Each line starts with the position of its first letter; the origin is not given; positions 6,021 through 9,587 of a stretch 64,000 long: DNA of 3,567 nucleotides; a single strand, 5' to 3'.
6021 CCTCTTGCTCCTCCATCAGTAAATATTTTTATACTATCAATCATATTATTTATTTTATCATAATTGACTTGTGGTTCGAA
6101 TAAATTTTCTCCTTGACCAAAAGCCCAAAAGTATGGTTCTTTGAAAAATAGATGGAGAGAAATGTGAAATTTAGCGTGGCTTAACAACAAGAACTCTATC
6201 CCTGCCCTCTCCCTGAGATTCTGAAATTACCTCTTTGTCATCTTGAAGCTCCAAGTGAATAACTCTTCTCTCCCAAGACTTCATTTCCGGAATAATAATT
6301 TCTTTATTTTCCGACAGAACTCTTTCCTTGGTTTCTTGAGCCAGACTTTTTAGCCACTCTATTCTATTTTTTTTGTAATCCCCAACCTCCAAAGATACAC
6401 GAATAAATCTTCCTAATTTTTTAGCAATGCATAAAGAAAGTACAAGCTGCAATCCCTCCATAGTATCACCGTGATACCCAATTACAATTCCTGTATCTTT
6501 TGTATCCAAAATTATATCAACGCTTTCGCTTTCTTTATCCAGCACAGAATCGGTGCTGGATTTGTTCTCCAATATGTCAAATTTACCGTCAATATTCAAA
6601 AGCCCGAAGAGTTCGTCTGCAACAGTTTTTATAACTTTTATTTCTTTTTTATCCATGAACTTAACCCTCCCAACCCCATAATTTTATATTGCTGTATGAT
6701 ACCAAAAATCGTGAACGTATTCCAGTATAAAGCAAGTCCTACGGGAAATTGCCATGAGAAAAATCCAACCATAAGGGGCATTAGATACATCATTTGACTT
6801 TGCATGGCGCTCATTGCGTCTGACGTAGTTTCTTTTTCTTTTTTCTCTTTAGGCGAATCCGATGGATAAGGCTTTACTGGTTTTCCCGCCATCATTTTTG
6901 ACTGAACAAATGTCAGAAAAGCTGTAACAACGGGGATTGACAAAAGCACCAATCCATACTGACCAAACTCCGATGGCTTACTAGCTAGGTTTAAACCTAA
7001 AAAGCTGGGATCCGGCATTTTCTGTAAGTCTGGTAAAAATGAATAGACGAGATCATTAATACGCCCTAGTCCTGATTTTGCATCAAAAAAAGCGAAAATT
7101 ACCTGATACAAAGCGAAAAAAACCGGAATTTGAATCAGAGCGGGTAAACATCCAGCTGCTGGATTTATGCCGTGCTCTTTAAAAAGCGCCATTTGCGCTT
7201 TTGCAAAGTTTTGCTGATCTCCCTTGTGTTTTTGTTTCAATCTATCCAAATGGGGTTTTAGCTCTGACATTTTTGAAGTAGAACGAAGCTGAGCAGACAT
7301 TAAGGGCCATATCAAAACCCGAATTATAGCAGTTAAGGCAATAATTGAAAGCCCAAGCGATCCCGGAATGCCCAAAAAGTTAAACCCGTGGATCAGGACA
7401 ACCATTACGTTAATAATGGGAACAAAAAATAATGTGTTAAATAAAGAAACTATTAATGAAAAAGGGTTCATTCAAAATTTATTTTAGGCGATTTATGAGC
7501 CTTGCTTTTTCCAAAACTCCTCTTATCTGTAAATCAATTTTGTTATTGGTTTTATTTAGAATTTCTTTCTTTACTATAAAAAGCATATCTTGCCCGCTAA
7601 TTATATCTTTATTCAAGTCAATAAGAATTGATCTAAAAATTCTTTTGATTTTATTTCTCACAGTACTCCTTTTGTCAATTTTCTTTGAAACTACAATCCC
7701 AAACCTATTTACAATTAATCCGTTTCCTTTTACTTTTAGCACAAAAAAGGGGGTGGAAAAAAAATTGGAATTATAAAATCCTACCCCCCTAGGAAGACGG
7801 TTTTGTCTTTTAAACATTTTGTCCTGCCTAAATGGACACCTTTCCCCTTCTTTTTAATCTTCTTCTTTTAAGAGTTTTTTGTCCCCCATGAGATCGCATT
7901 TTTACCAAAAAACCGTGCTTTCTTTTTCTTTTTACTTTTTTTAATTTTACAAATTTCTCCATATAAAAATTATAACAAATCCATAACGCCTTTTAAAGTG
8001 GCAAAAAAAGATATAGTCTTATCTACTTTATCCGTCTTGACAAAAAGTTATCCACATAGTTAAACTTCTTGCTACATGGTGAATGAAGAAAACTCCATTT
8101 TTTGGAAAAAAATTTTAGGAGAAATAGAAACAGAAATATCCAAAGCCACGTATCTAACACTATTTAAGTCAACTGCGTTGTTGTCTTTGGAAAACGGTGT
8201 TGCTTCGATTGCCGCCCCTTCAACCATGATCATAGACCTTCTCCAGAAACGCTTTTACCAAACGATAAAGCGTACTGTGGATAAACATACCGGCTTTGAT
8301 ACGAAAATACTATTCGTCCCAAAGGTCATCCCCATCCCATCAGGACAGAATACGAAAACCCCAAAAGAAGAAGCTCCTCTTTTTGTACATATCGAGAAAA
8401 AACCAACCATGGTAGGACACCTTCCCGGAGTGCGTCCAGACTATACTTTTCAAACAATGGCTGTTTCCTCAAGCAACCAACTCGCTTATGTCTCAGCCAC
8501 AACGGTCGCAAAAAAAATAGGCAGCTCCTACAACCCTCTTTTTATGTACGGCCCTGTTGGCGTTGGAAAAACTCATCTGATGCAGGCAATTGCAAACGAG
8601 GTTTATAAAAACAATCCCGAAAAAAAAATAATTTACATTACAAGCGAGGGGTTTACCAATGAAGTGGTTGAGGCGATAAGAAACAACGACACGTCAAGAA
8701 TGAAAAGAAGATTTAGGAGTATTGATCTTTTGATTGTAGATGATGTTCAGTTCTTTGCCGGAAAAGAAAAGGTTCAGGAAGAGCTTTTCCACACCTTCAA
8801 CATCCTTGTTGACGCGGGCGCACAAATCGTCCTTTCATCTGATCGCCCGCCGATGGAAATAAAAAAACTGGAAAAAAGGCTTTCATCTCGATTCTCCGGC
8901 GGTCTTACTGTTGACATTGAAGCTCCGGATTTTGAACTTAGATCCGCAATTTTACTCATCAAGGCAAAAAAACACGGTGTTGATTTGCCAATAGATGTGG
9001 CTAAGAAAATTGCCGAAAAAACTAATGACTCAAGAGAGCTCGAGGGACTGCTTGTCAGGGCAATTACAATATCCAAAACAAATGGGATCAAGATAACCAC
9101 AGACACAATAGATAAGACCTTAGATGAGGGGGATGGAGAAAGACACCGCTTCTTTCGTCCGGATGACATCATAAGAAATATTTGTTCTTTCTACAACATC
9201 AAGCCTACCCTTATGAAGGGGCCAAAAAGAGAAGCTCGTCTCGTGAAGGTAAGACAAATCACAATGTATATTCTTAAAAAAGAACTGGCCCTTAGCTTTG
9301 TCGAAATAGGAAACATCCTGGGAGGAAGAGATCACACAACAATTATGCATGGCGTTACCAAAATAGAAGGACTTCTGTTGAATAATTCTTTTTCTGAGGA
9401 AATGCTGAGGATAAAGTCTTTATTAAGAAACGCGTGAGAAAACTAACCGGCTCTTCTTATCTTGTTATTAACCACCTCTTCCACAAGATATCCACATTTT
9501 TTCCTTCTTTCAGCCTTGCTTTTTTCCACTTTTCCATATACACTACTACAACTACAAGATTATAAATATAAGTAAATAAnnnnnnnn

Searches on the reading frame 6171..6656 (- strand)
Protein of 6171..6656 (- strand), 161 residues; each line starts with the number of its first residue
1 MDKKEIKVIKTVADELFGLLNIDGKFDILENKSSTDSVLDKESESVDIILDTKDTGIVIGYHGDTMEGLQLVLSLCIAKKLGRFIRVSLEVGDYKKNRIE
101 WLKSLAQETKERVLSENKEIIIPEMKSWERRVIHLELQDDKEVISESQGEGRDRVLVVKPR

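Call 47: search_protein_families(library=pfam, proteins=[window:6171-6656:-], max_evalue=0.0001)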
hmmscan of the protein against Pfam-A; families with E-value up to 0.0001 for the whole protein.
window:6171-6656:- (161 aa): 2 families
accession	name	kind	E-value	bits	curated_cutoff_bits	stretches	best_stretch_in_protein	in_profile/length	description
PF01424.28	R3H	-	6.9e-15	55.3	26.8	1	100-160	1-60/60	R3H domain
PF13083.13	KH_KhpA-B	-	6.4e-09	36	32.1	1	39-83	24-67/73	KhpA/KhpB, KH domain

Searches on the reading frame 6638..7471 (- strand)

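Call 47: search_protein_families(library=pfam, proteins=[window:6638-7471:-], max_evalue=0.0001)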
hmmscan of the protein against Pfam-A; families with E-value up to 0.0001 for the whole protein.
window:6638-7471:- (277 aa): 1 family
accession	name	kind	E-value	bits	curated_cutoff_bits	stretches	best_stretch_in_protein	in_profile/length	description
PF02096.25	60KD_IMP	-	2.3e-52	177.7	35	1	40-264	2-161/163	60Kd inner membrane protein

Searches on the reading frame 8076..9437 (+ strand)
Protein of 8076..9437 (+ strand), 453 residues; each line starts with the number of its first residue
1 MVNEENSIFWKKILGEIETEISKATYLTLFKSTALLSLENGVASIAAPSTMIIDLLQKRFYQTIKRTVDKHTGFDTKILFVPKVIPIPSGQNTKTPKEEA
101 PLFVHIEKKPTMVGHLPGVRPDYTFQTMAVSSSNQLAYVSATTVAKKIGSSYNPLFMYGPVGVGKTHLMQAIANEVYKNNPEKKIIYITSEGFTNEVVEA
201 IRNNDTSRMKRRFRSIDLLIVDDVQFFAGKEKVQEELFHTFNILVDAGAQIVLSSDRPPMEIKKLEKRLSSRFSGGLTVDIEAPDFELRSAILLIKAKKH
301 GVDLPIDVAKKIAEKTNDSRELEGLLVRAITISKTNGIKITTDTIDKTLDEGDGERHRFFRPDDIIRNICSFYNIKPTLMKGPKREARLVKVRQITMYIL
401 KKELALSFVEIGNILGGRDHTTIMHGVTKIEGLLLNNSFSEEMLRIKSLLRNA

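Call 47: search_protein_families(library=pfam, proteins=[window:8076-9437:+], max_evalue=0.0001)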
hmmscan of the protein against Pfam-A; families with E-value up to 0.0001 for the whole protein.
window:8076-9437:+ (453 aa): 9 families
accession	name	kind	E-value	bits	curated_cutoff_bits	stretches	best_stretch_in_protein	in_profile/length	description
PF00308.24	Bac_DnaA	-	2.4e-64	216.8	23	1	121-280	3-162/162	Bacterial DnaA ATPAse domain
PF08299.17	Bac_DnaA_C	-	3.4e-22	78.7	31.5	1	362-430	1-69/69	Bacterial dnaA protein helix-turn-helix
PF01695.23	IstB_IS21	-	8.3e-09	35.7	24.1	1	155-257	95-194/238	IstB-like ATP binding protein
PF11638.13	DnaA_N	-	7.3e-08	32.5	24.6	1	9-67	3-62/65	DnaA N-terminal domain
PF13401.12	AAA_22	-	4.1e-06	27.6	27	0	154-253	7-120/130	AAA domain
PF00004.35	AAA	-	4.8e-06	27.5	21.2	1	156-257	2-110/131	ATPase family associated with various cellular activities (AAA)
PF01637.24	ATPase_2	-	8.6e-06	26.2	33.2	1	151-256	19-117/225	ATPase domain predominantly from Archaea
PF13173.12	AAA_14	-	1.4e-05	25.5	27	1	153-272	3-114/129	AAA domain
PF12775.13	AAA_7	-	8e-05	22.7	25.8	0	121-214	5-95/181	P-loop containing dynein motor region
